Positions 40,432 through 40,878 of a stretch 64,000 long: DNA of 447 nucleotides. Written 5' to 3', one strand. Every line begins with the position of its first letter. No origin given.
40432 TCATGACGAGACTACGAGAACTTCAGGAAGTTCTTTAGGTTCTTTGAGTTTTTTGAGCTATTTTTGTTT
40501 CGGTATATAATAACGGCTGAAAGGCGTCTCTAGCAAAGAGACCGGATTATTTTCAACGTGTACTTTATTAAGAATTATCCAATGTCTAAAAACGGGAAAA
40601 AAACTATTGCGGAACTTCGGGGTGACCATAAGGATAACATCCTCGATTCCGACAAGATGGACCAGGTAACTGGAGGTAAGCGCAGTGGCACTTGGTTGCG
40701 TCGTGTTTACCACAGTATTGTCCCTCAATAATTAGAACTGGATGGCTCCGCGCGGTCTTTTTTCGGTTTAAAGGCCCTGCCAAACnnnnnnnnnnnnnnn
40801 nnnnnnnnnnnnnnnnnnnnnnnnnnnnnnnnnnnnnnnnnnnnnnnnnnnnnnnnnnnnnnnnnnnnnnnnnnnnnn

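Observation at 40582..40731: Unannotated 49-codon ORF with a Bacteroidota-style double-glycine leader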

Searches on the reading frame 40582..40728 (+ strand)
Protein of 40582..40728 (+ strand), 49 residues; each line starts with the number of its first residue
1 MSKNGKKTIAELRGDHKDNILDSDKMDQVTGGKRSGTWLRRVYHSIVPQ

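Call 5: search_protein_families(library=ncbifam, proteins=[window:40582-40728:+], max_evalue=10)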
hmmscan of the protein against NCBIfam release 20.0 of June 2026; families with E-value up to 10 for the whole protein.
window:40582-40728:+ (49 aa): 1 family
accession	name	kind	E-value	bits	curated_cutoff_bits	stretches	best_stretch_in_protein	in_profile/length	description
NF041814.1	Avs5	equivalog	0.099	10.5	1000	1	16-46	599-629/763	AVAST type 5 anti-phage protein Avs5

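Call 6: search_protein_families(library=pfam, proteins=[window:40582-40728:+], max_evalue=1)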
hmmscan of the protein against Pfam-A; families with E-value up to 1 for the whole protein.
window:40582-40728:+ (49 aa): 0 families

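Call 7: find_homologous_proteins(query=window:40582-40728:+, max_evalue=10)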
Query seq(49 aa) (49 aa): 2 proteins with E <= 10 among 2 candidates.
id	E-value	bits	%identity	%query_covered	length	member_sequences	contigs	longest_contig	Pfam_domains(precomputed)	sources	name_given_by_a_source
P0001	6.7e-24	99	96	100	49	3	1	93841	-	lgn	-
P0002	1.3e-18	83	84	100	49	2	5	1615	-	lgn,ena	-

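Call 10: find_encoding_contigs(protein=P0001, flank=10000)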
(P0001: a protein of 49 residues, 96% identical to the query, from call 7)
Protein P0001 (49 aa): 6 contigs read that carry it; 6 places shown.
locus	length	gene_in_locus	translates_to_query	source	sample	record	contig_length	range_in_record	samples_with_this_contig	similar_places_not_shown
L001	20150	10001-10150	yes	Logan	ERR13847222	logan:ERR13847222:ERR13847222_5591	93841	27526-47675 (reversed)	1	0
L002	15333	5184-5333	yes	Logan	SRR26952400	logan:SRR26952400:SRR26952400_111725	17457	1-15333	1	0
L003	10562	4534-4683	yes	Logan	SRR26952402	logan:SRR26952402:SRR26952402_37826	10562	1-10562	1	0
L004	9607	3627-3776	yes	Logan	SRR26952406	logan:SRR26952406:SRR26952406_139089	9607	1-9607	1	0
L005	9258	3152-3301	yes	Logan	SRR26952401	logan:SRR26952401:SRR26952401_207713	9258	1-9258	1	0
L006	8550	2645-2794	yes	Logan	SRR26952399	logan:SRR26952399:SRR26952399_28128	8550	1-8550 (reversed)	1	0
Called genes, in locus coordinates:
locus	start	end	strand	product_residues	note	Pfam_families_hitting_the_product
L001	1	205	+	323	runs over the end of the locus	PF11751:PorP_SprF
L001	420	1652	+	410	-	PF03781:FGE-sulfatase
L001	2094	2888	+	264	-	PF08331:QueG_DUF1730, PF13187:Fer4_9 (faint), PF14697:Fer4_21 (faint), PF00037:Fer4 (faint), PF13484:Fer4_16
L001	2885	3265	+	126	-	-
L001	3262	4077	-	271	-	-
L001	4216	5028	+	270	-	PF00749:tRNA-synt_1c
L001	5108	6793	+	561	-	PF00849:PseudoU_synth_2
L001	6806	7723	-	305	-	PF03631:Virul_fac_BrkB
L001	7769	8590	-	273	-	PF00520:Ion_trans, PF08016:PKD_channel (faint), PF07885:Ion_trans_2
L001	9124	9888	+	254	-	PF00072:Response_reg, PF04397:LytTR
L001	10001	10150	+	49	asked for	-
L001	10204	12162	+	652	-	PF13424:TPR_12 (faint), PF10602:RPN7 (faint), PF06580:His_kinase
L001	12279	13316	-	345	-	PF22842:Pel9A-like_beta_helix (weak)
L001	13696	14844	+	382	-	PF11751:PorP_SprF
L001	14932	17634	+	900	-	-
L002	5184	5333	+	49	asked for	-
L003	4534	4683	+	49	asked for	-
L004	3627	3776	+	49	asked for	-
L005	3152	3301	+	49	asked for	-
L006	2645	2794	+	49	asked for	-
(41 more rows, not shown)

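Call 11: find_encoding_contigs(protein=P0002, flank=10000)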
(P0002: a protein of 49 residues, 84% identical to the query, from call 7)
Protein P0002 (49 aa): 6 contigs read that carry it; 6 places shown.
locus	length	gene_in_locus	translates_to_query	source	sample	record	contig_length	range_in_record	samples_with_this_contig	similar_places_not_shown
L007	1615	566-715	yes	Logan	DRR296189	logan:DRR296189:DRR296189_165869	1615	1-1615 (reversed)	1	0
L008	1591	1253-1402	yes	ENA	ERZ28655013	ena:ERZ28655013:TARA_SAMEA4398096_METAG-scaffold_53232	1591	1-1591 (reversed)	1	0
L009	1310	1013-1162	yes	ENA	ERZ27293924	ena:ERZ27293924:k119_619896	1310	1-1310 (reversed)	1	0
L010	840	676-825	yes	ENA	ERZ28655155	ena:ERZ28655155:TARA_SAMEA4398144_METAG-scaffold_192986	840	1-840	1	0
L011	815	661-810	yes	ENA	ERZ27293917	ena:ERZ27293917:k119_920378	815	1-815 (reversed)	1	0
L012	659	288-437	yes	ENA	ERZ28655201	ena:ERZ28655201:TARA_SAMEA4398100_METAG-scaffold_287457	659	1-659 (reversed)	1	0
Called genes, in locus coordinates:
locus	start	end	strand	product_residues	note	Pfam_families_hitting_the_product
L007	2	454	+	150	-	?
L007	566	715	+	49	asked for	-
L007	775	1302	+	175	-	-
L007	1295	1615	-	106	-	?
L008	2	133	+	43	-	?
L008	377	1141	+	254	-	PF00072:Response_reg, PF04397:LytTR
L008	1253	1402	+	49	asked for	-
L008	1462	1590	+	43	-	?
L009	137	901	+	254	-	PF00072:Response_reg, PF04397:LytTR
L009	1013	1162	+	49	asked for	-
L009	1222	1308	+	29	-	?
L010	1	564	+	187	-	?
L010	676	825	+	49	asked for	-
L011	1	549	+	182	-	?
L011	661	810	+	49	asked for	-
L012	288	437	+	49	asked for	-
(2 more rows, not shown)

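Call 19: find_homologous_proteins(query=A3, max_evalue=10)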
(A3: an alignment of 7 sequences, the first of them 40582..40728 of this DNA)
Query A3 (7 sequences) (49 aa, profile of the alignment): 13 proteins with E <= 10 among 19 candidates.
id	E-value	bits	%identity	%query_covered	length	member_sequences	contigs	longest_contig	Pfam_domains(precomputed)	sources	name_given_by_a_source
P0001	9.6e-24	101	96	100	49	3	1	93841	-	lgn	-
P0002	6.6e-22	95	84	100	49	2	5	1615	-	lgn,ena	-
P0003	7.3e-20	89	76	100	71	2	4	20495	-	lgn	-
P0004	1.1e-17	82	-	-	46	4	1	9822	-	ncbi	ncbi:MAG: hypothetical protein AAGI49_06405 [Bacteroidota bacterium]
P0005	2.5e-15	74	38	49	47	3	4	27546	-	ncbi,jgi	ncbi:MAG: hypothetical protein AAGI23_14125 [Bacteroidota bacterium]|jgi:hypothetical protein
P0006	1.3e-14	72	67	100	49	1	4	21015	-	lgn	-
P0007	2.5e-14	71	-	-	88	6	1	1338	-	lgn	-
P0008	3.7e-13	67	65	100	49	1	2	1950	-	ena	-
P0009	8.6e-13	66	-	-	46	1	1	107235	-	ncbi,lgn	-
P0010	2.0e-12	65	-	-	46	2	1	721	-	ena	-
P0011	2.7e-12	64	33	24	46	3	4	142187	-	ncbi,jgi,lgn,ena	jgi:hypothetical protein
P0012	2.0e-9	55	-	-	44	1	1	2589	-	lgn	-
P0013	1.8e-7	49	-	-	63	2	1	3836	-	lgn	-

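Call 25: find_encoding_contigs(protein=P0011, flank=10000, max_places=3)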
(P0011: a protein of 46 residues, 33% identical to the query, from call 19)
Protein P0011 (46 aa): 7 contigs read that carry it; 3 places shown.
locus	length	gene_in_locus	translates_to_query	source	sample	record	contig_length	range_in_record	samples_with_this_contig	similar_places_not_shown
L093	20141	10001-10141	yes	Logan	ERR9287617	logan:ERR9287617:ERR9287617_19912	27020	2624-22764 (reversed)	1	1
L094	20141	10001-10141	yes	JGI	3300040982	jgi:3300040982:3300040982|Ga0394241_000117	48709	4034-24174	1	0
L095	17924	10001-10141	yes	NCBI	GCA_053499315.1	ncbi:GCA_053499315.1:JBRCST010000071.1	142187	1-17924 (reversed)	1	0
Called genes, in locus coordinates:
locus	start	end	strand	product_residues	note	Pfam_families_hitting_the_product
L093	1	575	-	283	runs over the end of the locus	PF00924:MS_channel_2nd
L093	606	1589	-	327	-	PF24827:AstE_AspA_cat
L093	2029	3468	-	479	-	-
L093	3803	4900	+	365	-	PF00195:Chal_sti_synt_N, PF08392:FAE1_CUT1_RppA, PF08545:ACP_syn_III, PF02797:Chal_sti_synt_C, PF08541:ACP_syn_III_C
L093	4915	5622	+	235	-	PF01209:Ubie_methyltran (weak), PF13489:Methyltransf_23 (weak), PF13847:Methyltransf_31, PF08241:Methyltransf_11, PF08242:Methyltransf_12, PF13649:Methyltransf_25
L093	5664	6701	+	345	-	PF03308:MeaB, PF02492:cobW (weak)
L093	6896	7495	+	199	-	PF04011:LemA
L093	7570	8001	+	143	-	PF04536:TPM_phosphatase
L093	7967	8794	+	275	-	PF04536:TPM_phosphatase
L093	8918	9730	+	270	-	PF00072:Response_reg, PF04397:LytTR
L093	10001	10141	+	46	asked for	-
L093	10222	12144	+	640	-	PF17874:TPR_MalT (faint), PF07719:TPR_2 (faint), PF13181:TPR_8 (faint), PF13428:TPR_14 (faint), PF13432:TPR_16 (faint), PF13424:TPR_12 (weak), PF00515:TPR_1 (weak), PF06580:His_kinase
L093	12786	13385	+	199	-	PF07638:Sigma70_ECF (weak), PF04542:Sigma70_r2, PF08281:Sigma70_r4_2, PF04545:Sigma70_r4 (weak)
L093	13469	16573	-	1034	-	PF05448:AXE1, PF22352:K319L-like_PKD (weak), PF16403:Bact_surface_Ig-like (faint), PF02494:HYR, PF18962:Por_Secre_tail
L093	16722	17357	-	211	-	PF01467:CTP_transf_like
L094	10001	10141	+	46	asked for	-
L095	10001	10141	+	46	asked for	-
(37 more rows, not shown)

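Call 26: find_encoding_contigs(protein=P0006, flank=10000, max_places=2)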
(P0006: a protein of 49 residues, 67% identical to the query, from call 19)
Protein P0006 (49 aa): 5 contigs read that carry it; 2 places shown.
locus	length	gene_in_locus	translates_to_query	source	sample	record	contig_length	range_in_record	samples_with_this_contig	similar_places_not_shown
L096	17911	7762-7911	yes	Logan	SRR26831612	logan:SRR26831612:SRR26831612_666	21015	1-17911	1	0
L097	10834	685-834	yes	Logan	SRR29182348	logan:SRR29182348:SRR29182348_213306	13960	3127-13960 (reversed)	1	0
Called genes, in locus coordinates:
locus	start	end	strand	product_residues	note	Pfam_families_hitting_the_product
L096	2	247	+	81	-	?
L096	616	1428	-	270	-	-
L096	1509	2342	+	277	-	PF00749:tRNA-synt_1c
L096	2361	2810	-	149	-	PF03441:FAD_binding_7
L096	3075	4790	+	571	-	PF00849:PseudoU_synth_2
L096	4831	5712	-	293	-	PF03631:Virul_fac_BrkB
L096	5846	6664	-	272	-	PF00520:Ion_trans, PF08016:PKD_channel (weak), PF07885:Ion_trans_2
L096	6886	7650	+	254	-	PF00072:Response_reg, PF04397:LytTR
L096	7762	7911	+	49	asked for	-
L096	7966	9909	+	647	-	PF25058:ARM_TT21 (faint), PF13424:TPR_12 (faint), PF14559:TPR_19 (faint), PF10602:RPN7 (faint), PF06580:His_kinase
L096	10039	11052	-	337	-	-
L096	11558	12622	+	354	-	PF11751:PorP_SprF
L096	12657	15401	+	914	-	-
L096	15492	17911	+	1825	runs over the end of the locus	PF00801:PKD (faint), PF18911:PKD_4, PF19081:Ig_7 (weak), PF13585:CHU_C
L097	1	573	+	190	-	?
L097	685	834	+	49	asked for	-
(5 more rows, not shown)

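Call 27: find_encoding_contigs(protein=P0009, flank=10000, max_places=2)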
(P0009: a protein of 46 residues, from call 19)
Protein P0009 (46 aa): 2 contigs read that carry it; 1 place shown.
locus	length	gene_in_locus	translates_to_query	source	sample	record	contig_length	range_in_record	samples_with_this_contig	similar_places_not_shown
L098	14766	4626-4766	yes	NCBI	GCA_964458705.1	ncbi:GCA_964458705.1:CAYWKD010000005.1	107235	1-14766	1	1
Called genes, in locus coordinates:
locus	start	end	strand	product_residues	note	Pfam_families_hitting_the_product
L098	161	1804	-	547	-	PF03739:LptF_LptG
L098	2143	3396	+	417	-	PF00438:S-AdoMet_synt_N, PF02772:S-AdoMet_synt_M, PF02773:S-AdoMet_synt_C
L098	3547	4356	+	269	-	PF00072:Response_reg, PF04397:LytTR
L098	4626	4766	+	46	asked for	-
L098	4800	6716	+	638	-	PF00515:TPR_1 (faint), PF07719:TPR_2 (faint), PF13176:TPR_7 (faint), PF13181:TPR_8 (faint), PF13428:TPR_14 (faint), PF13424:TPR_12, PF06580:His_kinase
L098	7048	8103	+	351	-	PF19580:Exo_endo_phos_3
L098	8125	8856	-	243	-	PF01832:Glucosaminidase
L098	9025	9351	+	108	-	-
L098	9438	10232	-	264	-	PF04536:TPM_phosphatase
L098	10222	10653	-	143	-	PF04536:TPM_phosphatase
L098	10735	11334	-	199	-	PF04011:LemA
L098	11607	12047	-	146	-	PF00011:HSP20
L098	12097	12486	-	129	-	PF00011:HSP20, PF17886:ArsA_HSP20 (weak)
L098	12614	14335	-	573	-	PF23357:DUF7088, PF09822:ABC_transp_aux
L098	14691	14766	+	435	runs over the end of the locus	PF06123:CreD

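Call 30: search_protein_families(library=ncbifam, alignment_id=A4, max_evalue=10)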
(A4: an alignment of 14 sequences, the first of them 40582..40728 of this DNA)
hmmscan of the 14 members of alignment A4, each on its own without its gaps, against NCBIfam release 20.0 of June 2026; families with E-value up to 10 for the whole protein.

A. member 1, window:40582-40728:+ (49 aa): 1 family
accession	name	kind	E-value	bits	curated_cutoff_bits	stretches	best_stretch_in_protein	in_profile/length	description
NF041814.1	Avs5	equivalog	0.099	10.5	1000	1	16-46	599-629/763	AVAST type 5 anti-phage protein Avs5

B. families by the number of members that match (of 14 scanned): 6 families
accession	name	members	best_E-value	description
NF038153.1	lant_leader_L1a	4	0.001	class I lanthipeptide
TIGR04149.1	GG_sam_targ_CFB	2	0.00052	TIGR04149 family rSAM-modified RiPP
NF041814.1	Avs5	1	0.099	AVAST type 5 anti-phage protein Avs5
TIGR04450.1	Gpos_C8_like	1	0.11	putative immunity/bacteriocin fusion bifunctional protein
NF041007.1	cell_div_CdvA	1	0.14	cell division protein CdvA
TIGR03893.1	lant_SP_1948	1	0.2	lichenicidin A2 family type 2 lantibiotic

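Call 31: search_protein_families(library=ncbifam, proteins=[P0007, P0013, P0004, P0005, P0009, P0010, P0011, P0012, P0006, P0008], max_evalue=10)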
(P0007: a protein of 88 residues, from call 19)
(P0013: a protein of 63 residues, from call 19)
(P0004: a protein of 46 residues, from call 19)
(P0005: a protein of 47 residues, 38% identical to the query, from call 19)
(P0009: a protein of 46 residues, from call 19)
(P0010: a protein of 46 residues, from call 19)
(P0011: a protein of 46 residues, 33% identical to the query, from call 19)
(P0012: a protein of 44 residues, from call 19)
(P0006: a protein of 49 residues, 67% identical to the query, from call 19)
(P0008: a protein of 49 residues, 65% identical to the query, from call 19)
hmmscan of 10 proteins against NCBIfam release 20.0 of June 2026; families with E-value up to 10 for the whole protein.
P0007 (88 aa): 2 families
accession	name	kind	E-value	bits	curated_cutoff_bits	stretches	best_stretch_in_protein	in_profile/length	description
TIGR04149.1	GG_sam_targ_CFB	domain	0.00052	19.9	25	1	39-78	1-31/43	TIGR04149 family rSAM-modified RiPP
TIGR03893.1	lant_SP_1948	subfamily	0.2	12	32.95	1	57-73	13-30/61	lichenicidin A2 family type 2 lantibiotic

P0013 (63 aa): 1 family
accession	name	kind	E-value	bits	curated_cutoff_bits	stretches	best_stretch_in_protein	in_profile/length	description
TIGR04149.1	GG_sam_targ_CFB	domain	0.011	15.6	25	1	14-44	1-29/43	TIGR04149 family rSAM-modified RiPP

P0004 (46 aa): 0 families

P0005 (47 aa): 0 families

P0009 (46 aa): 1 family
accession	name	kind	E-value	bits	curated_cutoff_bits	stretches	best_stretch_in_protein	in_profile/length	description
NF041007.1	cell_div_CdvA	equivalog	0.14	11.5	350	1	1-26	83-108/235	cell division protein CdvA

P0010 (46 aa): 0 families

P0011 (46 aa): 0 families

P0012 (44 aa): 0 families

P0006 (49 aa): 1 family
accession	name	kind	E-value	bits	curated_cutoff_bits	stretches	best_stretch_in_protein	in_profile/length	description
NF038153.1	lant_leader_L1a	domain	0.0022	18.1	22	2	6-20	15-29/32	class I lanthipeptide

P0008 (49 aa): 1 family
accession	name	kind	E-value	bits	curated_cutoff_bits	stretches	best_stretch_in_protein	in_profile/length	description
NF038153.1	lant_leader_L1a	domain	0.001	19.2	22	2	6-20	15-29/32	class I lanthipeptide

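Call 37: search_protein_representatives(alignment_id=A4)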
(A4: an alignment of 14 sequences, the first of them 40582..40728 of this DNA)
Query: 14 sequences, 64 profile positions. Proteins with E-value up to 0.001 (for the whole library): 36; up to 1e-10: 4; up to 1e-30: 0. The best 36 are listed.
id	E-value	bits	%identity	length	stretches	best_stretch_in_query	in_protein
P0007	1.4e-22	95.6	-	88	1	2-64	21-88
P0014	2.6e-16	75.5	-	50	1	17-64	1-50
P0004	1.6e-15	72.9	-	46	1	17-64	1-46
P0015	3.8e-15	71.7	-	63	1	5-64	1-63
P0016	4.5e-10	55.5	-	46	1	17-64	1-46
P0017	1.4e-09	53.9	-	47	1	17-63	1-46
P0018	2.1e-09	53.4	-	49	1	17-64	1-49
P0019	8.5e-09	51.4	-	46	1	17-64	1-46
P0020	1.6e-08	50.6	-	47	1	17-64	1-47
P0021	3.8e-08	49.3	-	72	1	16-64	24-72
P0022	4.7e-08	49.0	-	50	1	18-64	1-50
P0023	7.6e-08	48.4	-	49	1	17-64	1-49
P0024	1.2e-07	47.8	-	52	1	17-64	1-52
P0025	1.8e-07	47.2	-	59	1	17-64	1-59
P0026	1.2e-06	44.5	-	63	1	5-64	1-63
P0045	5.8e-04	35.9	-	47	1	17-64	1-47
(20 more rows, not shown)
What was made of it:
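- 36 clusters in a profile search (call 37).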

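Call 39: find_encoding_contigs(protein=P0045, flank=8000, max_places=2)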
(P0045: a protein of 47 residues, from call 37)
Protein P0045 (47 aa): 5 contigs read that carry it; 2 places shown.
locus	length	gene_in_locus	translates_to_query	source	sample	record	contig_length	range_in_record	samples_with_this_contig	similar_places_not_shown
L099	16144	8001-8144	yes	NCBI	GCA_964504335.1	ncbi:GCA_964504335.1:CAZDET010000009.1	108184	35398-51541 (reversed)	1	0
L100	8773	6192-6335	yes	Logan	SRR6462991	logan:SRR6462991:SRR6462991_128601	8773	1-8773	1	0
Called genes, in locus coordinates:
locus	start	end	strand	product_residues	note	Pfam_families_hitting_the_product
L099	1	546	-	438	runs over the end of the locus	PF00696:AA_kinase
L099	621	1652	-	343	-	-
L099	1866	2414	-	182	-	-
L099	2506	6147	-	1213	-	PF02463:SMC_N (faint), PF13476:AAA_23, PF13555:AAA_29 (weak), PF13558:SbcC_Walker_B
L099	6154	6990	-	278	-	PF00520:Ion_trans, PF07885:Ion_trans_2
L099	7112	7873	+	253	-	PF00072:Response_reg, PF04397:LytTR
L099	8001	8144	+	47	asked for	-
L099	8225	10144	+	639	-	PF10602:RPN7 (faint), PF07719:TPR_2 (faint), PF13424:TPR_12, PF13432:TPR_16 (weak), PF17874:TPR_MalT (weak), PF00515:TPR_1 (weak), PF13424:TPR_12, PF06580:His_kinase, +6 more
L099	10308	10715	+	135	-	PF00076:RRM_1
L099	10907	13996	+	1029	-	PF16328:DUF4961, PF00128:Alpha-amylase, PF18962:Por_Secre_tail (weak)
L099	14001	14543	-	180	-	PF00908:dTDP_sugar_isom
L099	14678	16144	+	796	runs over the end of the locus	PF13620:CarboxypepD_reg, PF13715:CarbopepD_reg_2, PF07715:Plug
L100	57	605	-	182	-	-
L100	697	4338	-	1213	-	PF02463:SMC_N (faint), PF13476:AAA_23, PF13555:AAA_29 (weak), PF13558:SbcC_Walker_B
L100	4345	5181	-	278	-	PF00520:Ion_trans, PF07885:Ion_trans_2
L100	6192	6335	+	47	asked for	-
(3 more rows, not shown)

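Call 42: search_protein_families(library=ncbifam, alignment_id=A5, max_evalue=1)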
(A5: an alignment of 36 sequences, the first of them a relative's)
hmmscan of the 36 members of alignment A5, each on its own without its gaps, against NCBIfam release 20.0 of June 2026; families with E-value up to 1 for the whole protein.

A. member 1, P0045 (47 aa): 1 family
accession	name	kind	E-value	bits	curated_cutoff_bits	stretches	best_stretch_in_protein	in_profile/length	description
TIGR04149.1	GG_sam_targ_CFB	domain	0.001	18.9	25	1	12-42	9-36/43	TIGR04149 family rSAM-modified RiPP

B. families by the number of members that match (of 36 scanned): 10 families
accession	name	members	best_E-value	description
TIGR04149.1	GG_sam_targ_CFB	16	1.8e-05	TIGR04149 family rSAM-modified RiPP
NF038153.1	lant_leader_L1a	6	0.001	class I lanthipeptide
TIGR01847.1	bacteriocin_sig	5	0.046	bacteriocin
NF038163.1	bactofencin_A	2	0.017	bactofencin A family cationic bacteriocin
TIGR04497.1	GRASP_targ_2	2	0.028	putative ATP-grasp target RiPP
TIGR02413.1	Bac_small_yrzI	2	0.045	YrzI family small protein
NF047798.1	leader_Chryseo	1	0.0013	bacteriocin-like protein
TIGR04194.1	grasp_w_spasm_A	1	0.023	grasp-with-spasm system A modified peptide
NF041814.1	Avs5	1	0.099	AVAST type 5 anti-phage protein Avs5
NF041007.1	cell_div_CdvA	1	0.14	cell division protein CdvA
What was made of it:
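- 40582..40677 (+): Double-glycine-type leader, residues 1-32: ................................. Relatives give matches to TIGR04149 and TIGR01847, below cut-off where inspected individually (calls 31, 42).
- On Double-glycine (GG) leader peptides, substrates of C39-peptidase ABC exporters (PCATs): Relatives inspected individually score 15.6-19.9 bits against the 25-bit cut-off (calls 31, 42); 16 of 36 hit TIGR04149 and 5 of 36 hit TIGR01847 at E<=1, best E 1.8e-5 (call 42).
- Closest known: TIGR04149. Same: 16 of 36 family members hit the TIGR04149 leader region, best E 1.8e-5 (calls 31, 42).
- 16 of 36 members hit TIGR04149 and 5 of 36 hit TIGR01847 (call 42). The relatives inspected individually all score below the curated cut-offs (calls 5, 31, 42). 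Leader-profile hits to TIGR04149 and TIGR01847 in many members (call 42). Two members weakly hit the bactofencin A model, one hits a Chryseobacterium bacteriocin-leader model, and six hit a class I lanthipeptide leader model (call 42). GG leaders in Bacteroidota are mostly known from bacteriocin and RiPP precursors (family names in calls 30, 42).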

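Call 80: list_cluster_members(proteins=[window:40582-40728:+, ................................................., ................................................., P0048])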
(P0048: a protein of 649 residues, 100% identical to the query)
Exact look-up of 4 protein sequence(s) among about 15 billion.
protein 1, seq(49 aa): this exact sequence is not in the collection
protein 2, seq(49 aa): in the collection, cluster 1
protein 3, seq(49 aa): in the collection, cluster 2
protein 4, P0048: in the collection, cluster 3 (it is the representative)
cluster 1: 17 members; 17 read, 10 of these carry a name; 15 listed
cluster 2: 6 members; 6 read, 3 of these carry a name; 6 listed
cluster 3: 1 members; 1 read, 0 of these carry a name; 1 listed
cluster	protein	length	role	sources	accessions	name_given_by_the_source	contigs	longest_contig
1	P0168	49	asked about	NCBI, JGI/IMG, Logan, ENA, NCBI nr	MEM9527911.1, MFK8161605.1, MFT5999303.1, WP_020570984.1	MAG: hypothetical protein AAGA31_14955 [Bacteroidota bacterium] | hypothetical protein | hypothetical protein [Neolewinella persica]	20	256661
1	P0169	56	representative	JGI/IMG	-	hypothetical protein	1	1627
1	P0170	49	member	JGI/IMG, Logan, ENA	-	hypothetical protein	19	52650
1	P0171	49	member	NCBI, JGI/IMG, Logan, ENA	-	hypothetical protein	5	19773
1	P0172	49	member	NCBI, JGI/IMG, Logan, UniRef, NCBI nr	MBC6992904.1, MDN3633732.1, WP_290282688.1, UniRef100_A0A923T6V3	hypothetical protein QWY85_03625 [Neolewinella lacunae] | Uncharacterized protein n=1 Tax=Neolewinella lacunae TaxID=1517758 RepID=A0A923T6V3_9BACT | hypothetical protein [Neolewinella lacunae]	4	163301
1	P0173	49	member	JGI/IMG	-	hypothetical protein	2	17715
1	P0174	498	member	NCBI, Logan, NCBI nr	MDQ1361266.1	MAG: protoporphyrinogen/coproporphyrinogen oxidase [Acidimicrobiaceae bacterium] | protoporphyrinogen/coproporphyrinogen oxidase [Acidimicrobiaceae bacterium]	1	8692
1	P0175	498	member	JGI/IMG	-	oxygen-dependent protoporphyrinogen oxidase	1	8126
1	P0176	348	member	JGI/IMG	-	oxygen-dependent protoporphyrinogen oxidase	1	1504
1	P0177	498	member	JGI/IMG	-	oxygen-dependent protoporphyrinogen oxidase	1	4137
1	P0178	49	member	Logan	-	-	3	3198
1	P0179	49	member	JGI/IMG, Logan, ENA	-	-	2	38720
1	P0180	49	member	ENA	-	-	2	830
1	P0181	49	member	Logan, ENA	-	-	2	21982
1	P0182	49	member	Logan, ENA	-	-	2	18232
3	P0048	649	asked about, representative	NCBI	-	-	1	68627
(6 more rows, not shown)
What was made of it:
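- Checked: This fits the gene being uncalled in its source genome (call 80).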
